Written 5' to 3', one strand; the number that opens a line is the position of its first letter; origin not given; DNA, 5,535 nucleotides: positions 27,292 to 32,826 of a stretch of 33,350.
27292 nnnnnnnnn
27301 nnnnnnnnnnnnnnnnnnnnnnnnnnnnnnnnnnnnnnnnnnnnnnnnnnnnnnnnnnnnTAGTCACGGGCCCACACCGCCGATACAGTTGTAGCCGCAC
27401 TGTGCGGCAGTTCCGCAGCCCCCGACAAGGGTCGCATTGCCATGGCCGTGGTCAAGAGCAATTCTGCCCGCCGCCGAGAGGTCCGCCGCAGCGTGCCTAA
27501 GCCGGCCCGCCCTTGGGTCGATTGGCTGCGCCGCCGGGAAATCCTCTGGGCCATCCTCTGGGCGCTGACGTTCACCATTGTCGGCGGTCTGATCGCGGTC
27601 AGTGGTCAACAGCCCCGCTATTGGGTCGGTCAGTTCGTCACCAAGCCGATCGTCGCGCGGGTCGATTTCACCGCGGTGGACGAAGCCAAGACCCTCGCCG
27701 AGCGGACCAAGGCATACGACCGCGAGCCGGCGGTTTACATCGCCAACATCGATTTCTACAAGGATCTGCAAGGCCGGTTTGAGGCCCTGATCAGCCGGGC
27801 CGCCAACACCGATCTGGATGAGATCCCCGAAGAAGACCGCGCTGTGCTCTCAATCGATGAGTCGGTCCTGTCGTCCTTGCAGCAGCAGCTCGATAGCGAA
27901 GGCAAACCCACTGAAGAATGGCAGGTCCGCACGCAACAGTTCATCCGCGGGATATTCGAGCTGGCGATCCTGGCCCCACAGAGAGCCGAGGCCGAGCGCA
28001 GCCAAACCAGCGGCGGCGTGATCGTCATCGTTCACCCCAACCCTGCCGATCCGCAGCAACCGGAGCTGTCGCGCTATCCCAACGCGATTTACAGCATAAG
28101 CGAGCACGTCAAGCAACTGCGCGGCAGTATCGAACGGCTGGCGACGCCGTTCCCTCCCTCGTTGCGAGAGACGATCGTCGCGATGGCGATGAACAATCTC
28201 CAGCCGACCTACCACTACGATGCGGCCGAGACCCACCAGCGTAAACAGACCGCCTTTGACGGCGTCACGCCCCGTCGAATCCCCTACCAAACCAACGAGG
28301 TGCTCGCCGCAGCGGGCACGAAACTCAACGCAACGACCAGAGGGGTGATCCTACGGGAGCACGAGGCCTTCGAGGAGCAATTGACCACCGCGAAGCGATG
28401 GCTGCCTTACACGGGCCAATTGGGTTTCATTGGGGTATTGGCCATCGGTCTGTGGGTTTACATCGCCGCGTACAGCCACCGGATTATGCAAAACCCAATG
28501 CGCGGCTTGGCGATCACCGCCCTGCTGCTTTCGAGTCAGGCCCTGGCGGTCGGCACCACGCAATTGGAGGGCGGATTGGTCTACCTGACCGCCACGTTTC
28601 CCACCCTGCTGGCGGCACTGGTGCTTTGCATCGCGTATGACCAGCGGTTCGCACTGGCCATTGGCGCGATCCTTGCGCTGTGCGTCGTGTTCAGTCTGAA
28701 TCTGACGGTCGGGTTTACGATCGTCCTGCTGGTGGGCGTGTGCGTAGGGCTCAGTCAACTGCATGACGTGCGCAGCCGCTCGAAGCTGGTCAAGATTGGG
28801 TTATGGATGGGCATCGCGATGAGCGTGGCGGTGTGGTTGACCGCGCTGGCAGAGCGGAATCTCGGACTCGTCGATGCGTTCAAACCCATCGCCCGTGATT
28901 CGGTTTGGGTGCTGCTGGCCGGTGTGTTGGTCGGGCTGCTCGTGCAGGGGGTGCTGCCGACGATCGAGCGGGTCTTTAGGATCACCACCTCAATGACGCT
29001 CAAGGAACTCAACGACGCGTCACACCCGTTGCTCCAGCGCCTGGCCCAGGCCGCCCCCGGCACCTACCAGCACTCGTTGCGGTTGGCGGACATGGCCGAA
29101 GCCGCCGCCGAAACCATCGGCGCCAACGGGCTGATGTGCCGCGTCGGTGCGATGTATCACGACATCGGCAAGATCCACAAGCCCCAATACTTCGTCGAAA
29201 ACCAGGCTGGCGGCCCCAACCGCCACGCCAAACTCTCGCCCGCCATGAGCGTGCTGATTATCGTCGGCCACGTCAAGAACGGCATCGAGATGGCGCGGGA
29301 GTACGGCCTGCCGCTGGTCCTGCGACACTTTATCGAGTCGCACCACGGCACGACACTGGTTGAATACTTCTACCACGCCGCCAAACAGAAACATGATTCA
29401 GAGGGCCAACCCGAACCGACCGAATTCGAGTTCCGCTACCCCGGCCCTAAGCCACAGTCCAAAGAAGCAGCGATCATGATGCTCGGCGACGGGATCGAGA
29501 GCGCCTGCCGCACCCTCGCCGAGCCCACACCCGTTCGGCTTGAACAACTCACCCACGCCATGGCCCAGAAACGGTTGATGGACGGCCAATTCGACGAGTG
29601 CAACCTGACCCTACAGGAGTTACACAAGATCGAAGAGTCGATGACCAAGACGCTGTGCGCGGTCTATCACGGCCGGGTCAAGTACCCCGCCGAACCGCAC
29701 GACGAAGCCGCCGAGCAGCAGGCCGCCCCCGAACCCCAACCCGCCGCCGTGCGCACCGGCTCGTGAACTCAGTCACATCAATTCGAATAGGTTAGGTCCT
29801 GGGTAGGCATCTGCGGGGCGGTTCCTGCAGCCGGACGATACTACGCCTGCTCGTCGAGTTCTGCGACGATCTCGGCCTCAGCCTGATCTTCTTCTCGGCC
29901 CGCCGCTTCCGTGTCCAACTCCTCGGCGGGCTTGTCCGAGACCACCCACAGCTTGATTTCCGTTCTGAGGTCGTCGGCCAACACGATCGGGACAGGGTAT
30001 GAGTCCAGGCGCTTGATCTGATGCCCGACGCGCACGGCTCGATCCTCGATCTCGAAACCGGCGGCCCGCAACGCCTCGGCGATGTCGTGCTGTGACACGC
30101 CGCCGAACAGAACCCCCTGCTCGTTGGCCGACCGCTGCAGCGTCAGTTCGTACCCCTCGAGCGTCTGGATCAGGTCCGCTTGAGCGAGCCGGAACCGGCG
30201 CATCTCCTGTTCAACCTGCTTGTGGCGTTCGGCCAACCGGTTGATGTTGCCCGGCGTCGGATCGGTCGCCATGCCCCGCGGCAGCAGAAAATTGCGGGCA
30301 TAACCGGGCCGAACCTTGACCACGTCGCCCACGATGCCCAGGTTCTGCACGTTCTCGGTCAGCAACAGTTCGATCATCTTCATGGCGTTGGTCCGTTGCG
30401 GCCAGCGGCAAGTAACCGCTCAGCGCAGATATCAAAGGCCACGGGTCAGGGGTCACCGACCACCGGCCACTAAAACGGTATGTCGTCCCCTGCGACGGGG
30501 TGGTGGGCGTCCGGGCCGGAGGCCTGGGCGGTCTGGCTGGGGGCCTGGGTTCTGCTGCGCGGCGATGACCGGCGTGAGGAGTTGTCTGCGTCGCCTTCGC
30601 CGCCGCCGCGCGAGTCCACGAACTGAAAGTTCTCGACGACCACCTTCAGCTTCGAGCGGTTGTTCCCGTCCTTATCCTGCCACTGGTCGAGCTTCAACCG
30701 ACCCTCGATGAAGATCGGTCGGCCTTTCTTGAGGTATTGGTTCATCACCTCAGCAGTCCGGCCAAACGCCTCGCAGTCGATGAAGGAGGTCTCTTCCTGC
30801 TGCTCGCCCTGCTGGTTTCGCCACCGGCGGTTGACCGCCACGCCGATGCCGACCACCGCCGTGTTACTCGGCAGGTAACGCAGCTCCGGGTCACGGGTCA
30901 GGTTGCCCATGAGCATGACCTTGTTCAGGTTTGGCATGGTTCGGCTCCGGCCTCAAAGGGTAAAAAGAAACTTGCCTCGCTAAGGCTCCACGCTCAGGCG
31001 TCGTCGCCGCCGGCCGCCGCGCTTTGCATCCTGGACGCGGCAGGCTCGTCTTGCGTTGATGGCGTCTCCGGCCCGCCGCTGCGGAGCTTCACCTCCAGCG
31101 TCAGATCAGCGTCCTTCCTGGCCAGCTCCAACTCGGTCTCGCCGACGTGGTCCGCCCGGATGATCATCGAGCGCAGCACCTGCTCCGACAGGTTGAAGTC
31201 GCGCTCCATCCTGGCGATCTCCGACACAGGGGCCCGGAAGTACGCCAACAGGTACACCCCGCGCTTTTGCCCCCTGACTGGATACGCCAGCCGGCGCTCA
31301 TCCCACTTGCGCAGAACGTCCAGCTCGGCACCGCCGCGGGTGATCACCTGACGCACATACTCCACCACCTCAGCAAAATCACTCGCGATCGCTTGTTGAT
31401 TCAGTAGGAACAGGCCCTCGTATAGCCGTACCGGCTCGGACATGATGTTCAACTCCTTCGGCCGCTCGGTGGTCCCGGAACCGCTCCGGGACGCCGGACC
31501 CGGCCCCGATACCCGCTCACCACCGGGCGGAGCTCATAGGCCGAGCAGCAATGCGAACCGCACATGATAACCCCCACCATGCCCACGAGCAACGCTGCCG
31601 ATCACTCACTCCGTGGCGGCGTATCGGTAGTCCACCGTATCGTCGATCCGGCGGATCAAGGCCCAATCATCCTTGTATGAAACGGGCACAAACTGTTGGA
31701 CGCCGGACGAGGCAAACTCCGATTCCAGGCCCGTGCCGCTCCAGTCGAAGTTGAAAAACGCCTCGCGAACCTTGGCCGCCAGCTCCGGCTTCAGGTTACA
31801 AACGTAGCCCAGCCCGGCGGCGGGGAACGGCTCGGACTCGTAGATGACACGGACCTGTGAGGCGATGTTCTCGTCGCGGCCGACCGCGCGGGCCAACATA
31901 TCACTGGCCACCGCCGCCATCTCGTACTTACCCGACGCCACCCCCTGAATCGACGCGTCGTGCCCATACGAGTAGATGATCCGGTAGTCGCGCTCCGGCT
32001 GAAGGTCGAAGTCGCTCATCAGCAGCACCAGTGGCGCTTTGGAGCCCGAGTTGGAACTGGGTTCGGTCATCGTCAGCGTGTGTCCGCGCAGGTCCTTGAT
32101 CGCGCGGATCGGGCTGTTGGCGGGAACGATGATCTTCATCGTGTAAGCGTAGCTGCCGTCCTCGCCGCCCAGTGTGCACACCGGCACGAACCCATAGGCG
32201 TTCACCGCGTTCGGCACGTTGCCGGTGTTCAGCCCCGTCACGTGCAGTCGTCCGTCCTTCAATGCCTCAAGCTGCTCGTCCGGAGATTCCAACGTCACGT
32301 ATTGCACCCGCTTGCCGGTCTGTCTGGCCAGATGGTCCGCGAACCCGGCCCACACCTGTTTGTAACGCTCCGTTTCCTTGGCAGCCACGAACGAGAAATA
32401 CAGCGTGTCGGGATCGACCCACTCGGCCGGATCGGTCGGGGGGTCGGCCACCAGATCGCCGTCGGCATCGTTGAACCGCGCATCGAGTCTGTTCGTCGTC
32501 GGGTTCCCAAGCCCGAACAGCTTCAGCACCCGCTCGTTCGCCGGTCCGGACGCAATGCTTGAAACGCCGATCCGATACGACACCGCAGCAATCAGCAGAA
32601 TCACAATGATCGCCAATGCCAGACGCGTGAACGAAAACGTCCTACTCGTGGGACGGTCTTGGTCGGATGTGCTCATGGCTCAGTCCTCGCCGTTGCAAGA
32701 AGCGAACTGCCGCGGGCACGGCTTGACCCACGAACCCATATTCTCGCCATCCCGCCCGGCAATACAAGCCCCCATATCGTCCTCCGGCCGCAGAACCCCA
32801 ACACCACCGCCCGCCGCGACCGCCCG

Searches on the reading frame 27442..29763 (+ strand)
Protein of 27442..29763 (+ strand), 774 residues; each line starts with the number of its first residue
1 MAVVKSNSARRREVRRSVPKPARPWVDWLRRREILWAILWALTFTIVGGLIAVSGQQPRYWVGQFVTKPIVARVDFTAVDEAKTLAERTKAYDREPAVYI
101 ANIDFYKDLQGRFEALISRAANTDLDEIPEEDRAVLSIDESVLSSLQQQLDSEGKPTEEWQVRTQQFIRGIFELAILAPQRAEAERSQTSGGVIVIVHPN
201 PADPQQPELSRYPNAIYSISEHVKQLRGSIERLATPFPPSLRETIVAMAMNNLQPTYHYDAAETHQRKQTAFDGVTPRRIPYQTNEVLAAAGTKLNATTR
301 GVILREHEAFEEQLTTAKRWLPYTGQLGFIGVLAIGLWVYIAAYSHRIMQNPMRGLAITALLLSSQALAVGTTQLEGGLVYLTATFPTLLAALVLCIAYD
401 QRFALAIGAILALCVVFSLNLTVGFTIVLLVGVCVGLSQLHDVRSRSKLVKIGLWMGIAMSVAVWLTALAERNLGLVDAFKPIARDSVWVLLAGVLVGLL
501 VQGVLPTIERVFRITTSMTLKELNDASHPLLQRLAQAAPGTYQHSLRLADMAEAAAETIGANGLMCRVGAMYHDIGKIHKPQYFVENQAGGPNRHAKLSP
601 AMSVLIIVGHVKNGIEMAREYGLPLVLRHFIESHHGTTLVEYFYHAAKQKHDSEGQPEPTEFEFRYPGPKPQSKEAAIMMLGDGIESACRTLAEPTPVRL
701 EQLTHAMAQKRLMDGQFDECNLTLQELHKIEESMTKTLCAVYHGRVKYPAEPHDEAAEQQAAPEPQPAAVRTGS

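Call 12: search_protein_families(library=pfam, proteins=[window:27442-29763:+], max_evalue=0.001)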
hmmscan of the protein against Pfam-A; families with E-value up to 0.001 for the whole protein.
window:27442-29763:+ (774 aa): 3 families
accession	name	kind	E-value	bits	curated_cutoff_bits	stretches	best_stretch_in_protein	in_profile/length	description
PF07698.17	7TM-7TMR_HD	-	1.5e-19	71.1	29.4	1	320-516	1-190/190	7TM receptor with intracellular HD hydrolase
PF07697.16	7TMR-HDED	-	1.1e-17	65.2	27.6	1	62-296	2-210/224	7TM-HD extracellular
PF01966.28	HD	-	2.3e-15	57.3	22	1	541-685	1-113/116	HD domain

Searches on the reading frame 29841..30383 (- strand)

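Call 12: search_protein_families(library=pfam, proteins=[window:29841-30383:-], max_evalue=0.001)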
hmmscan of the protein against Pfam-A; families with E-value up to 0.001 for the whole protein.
window:29841-30383:- (180 aa): 2 families
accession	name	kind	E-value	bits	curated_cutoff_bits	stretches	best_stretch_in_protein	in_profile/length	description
PF01281.25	Ribosomal_L9_N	-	4.5e-18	65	20.7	1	5-50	2-47/47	Ribosomal protein L9, N-terminal domain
PF03948.19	Ribosomal_L9_C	-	1.1e-17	64.6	23.2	1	70-148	5-85/86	Ribosomal protein L9, C-terminal domain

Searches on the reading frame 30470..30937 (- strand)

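Call 12: search_protein_families(library=pfam, proteins=[window:30470-30937:-], max_evalue=0.001)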
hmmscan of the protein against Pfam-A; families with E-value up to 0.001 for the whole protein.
window:30470-30937:- (155 aa): 1 family
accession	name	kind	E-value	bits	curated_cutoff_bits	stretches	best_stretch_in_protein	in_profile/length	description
PF00436.31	SSB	-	1.8e-37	128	26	1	4-107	1-104/104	Single-strand binding protein family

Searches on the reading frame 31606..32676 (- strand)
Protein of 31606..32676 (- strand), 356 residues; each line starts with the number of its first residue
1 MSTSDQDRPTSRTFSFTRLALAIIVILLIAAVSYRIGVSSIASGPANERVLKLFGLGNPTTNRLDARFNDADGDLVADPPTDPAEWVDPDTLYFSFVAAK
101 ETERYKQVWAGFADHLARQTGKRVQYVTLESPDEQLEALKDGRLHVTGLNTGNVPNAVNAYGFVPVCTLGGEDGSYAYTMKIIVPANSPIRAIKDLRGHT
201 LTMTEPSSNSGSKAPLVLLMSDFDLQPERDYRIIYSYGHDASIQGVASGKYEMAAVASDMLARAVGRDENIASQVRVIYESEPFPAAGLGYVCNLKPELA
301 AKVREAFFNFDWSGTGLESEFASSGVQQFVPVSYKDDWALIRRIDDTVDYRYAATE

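Call 12: search_protein_families(library=pfam, proteins=[window:31606-32676:-], max_evalue=0.001)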
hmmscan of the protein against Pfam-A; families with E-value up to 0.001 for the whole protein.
window:31606-32676:- (356 aa): 1 family
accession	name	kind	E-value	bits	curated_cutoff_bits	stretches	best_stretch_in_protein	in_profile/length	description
PF12974.12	Phosphonate-bd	-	1.6e-54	185.3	27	1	94-336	1-240/242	ABC transporter, phosphonate, periplasmic substrate-binding protein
